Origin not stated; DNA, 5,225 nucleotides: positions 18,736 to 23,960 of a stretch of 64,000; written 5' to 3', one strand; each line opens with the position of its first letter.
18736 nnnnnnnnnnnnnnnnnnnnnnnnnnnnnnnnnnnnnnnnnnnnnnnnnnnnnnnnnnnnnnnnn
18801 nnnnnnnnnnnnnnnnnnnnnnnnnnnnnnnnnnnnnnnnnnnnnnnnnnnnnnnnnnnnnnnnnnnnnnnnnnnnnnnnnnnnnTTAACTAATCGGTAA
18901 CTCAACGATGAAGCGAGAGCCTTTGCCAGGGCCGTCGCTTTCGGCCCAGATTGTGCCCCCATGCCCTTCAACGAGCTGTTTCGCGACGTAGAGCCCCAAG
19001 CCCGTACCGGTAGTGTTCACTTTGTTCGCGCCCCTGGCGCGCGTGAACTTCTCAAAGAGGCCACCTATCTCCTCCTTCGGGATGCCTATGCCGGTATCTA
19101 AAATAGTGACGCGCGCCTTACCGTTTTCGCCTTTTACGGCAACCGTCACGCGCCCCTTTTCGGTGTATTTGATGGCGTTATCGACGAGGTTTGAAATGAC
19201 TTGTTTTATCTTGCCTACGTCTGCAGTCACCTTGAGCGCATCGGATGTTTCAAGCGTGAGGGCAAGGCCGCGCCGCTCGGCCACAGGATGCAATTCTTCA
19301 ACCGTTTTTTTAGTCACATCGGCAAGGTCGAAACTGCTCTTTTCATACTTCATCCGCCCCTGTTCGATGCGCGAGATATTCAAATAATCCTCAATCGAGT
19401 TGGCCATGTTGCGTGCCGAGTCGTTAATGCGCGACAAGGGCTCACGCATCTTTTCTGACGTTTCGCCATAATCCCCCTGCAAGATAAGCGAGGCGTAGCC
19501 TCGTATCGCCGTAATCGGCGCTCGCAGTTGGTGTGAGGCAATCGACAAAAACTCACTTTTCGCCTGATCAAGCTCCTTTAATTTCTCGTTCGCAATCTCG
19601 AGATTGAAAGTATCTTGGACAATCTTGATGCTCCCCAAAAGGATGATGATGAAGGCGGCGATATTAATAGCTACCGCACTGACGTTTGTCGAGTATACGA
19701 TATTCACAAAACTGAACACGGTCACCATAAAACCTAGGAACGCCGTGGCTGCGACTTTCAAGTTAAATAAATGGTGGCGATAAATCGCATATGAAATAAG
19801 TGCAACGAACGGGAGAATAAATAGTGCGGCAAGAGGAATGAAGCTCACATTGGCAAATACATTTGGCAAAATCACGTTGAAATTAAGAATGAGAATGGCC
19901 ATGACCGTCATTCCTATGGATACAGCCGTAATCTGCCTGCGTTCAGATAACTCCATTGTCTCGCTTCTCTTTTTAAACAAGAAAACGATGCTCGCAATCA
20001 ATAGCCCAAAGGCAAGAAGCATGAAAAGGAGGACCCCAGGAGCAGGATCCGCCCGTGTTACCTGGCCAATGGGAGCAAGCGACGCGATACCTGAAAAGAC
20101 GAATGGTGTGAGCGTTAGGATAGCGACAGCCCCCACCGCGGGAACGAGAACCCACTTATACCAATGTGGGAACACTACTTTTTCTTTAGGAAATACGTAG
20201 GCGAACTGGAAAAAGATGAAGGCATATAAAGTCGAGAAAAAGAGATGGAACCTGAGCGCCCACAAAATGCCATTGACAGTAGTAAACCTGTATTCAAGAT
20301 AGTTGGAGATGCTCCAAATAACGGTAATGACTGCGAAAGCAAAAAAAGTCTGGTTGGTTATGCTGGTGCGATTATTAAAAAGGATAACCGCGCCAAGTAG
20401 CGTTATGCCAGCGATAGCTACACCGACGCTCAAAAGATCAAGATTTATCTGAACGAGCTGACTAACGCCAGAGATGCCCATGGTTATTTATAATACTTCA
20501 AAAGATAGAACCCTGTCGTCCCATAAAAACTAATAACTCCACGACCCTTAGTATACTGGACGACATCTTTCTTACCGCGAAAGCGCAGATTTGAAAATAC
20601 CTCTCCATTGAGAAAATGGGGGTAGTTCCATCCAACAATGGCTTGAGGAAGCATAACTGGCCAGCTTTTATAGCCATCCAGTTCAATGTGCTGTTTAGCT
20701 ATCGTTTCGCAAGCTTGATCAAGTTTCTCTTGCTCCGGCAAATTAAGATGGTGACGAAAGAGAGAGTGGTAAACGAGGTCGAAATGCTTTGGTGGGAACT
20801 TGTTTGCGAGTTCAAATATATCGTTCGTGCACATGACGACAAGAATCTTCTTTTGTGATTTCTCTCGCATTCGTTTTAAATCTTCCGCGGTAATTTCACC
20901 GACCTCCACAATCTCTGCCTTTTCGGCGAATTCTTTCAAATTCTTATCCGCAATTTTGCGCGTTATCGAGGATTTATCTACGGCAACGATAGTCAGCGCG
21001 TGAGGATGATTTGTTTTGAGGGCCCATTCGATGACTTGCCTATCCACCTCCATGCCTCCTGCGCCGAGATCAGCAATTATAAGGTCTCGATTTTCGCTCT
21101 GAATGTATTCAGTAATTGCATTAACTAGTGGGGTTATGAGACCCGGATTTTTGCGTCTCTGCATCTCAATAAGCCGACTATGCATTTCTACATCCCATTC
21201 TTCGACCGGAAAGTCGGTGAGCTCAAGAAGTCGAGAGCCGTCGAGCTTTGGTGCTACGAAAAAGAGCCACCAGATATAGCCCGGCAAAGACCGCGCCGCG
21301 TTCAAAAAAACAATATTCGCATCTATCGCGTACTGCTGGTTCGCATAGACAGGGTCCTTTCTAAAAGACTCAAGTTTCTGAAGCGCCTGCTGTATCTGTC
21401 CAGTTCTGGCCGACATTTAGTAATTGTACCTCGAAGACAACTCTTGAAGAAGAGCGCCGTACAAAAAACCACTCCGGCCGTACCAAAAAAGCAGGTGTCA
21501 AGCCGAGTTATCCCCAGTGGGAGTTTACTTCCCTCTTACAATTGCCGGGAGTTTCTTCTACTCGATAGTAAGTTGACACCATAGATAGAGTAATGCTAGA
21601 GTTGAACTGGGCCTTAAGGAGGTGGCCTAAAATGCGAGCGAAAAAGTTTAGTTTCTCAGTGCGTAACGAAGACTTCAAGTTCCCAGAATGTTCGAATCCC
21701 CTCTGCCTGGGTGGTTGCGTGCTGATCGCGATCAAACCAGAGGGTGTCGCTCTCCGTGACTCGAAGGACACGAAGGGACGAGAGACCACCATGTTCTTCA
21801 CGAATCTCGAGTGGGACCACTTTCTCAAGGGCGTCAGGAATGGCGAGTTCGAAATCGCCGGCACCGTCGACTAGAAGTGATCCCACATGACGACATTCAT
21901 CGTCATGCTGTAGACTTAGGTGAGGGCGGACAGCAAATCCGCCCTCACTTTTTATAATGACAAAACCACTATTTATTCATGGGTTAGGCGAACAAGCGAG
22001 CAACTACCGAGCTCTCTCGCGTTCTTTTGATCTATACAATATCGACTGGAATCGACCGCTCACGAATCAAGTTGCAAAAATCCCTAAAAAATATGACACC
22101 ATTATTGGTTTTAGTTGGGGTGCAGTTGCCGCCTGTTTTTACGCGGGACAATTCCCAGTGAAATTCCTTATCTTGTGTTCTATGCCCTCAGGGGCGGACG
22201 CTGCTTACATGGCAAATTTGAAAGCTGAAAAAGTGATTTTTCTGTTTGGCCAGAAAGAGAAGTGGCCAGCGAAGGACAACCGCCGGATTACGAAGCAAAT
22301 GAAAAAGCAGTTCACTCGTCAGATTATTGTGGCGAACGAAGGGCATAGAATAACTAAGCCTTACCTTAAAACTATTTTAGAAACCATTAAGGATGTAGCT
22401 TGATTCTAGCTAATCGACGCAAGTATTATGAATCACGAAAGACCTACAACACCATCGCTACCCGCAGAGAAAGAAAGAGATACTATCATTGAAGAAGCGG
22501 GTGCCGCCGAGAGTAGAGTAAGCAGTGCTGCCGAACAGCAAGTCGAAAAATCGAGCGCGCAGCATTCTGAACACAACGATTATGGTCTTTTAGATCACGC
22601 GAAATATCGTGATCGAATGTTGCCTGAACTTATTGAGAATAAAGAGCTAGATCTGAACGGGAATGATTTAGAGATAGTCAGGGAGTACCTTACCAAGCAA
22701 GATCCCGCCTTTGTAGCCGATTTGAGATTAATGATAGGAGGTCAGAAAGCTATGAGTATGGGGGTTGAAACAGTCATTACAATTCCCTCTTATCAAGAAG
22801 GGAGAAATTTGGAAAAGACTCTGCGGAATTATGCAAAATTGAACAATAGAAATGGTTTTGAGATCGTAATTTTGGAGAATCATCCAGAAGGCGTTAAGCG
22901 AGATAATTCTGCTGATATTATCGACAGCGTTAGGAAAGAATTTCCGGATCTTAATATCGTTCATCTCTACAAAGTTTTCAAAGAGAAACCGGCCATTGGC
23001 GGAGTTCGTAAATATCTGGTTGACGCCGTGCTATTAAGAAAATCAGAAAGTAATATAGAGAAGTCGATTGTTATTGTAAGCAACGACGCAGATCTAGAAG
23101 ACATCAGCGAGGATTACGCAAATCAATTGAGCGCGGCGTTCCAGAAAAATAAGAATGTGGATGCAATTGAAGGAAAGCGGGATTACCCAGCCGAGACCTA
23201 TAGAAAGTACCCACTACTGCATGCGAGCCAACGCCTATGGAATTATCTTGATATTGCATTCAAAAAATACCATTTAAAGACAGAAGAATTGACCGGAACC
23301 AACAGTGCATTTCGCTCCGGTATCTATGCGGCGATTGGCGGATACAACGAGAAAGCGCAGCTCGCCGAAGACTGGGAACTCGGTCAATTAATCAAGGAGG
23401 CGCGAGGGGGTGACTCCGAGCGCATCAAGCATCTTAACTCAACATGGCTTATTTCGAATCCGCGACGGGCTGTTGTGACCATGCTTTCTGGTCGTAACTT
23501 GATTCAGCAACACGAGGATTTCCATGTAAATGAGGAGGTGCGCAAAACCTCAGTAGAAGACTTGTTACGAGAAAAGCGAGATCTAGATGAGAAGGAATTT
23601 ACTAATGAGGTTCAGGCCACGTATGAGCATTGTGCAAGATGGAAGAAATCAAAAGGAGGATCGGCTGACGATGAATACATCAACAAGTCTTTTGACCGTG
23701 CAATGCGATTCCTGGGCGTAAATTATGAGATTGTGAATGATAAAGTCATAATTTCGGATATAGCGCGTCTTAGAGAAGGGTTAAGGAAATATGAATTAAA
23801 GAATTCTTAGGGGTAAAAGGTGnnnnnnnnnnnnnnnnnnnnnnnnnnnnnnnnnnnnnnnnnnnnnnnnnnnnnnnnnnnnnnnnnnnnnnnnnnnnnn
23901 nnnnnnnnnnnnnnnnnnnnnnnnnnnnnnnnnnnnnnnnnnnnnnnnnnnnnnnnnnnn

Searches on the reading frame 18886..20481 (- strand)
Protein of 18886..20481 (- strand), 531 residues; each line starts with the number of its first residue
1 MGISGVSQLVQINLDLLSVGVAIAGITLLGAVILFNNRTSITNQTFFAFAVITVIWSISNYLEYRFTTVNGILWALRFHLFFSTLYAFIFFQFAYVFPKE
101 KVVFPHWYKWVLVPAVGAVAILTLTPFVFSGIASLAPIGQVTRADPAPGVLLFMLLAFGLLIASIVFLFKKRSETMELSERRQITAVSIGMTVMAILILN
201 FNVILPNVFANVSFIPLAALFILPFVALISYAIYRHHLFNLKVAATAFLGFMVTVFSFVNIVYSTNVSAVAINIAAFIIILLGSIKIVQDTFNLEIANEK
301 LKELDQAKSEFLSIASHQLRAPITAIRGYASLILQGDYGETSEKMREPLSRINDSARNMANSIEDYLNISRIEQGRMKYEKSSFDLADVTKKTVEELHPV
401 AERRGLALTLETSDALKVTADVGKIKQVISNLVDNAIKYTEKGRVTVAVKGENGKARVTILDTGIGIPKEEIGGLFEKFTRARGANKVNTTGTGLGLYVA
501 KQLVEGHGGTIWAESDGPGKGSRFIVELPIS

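Call 54: search_protein_families(library=pfam, proteins=[window:18886-20481:-], max_evalue=0.001)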
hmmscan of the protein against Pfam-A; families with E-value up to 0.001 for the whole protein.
window:18886-20481:- (531 aa): 4 families
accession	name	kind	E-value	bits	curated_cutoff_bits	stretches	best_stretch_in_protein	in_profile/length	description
PF02518.31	HATPase_c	-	6.2e-30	104.3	26.4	1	421-530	2-109/111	Histidine kinase-, DNA gyrase B-, and HSP90-like ATPase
PF00512.31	HisKA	-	2.6e-15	56.7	26.9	1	307-375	1-66/66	His Kinase A (phospho-acceptor) domain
PF16927.11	HisKA_7TM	-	1.4e-11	45.1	28.6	1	22-241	4-222/224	N-terminal 7TM region of histidine kinase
PF13589.12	HATPase_c_3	-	0.00077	19.9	25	0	426-498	4-78/137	Histidine kinase-, DNA gyrase B-, and HSP90-like ATPase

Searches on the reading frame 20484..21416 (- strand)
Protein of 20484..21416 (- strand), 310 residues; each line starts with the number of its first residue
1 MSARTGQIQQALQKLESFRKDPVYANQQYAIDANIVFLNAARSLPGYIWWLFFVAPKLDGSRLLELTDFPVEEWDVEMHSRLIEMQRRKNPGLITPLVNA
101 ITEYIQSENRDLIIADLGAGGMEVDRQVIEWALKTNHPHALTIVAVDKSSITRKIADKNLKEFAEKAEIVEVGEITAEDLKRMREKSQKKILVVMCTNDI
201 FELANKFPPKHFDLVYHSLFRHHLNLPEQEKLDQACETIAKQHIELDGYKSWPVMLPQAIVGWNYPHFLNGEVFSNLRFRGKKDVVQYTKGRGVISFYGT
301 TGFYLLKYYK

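Call 54: search_protein_families(library=pfam, proteins=[window:20484-21416:-], max_evalue=0.001)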
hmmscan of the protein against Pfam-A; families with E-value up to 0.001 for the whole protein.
window:20484-21416:- (310 aa): 1 family
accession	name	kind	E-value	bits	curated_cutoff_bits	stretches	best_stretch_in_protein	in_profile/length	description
PF08241.18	Methyltransf_11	-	0.00041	21.4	21.2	0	160-234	11-81/95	Methyltransferase domain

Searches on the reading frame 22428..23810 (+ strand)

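Call 54: search_protein_families(library=pfam, proteins=[window:22428-23810:+], max_evalue=0.001)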
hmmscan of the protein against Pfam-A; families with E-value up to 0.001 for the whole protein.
window:22428-23810:+ (460 aa): 1 family
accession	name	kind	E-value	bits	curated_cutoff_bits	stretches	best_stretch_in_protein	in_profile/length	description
PF13641.12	Glyco_tranf_2_3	-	4.4e-06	27.3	27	1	117-326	5-197/230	Glycosyltransferase like family 2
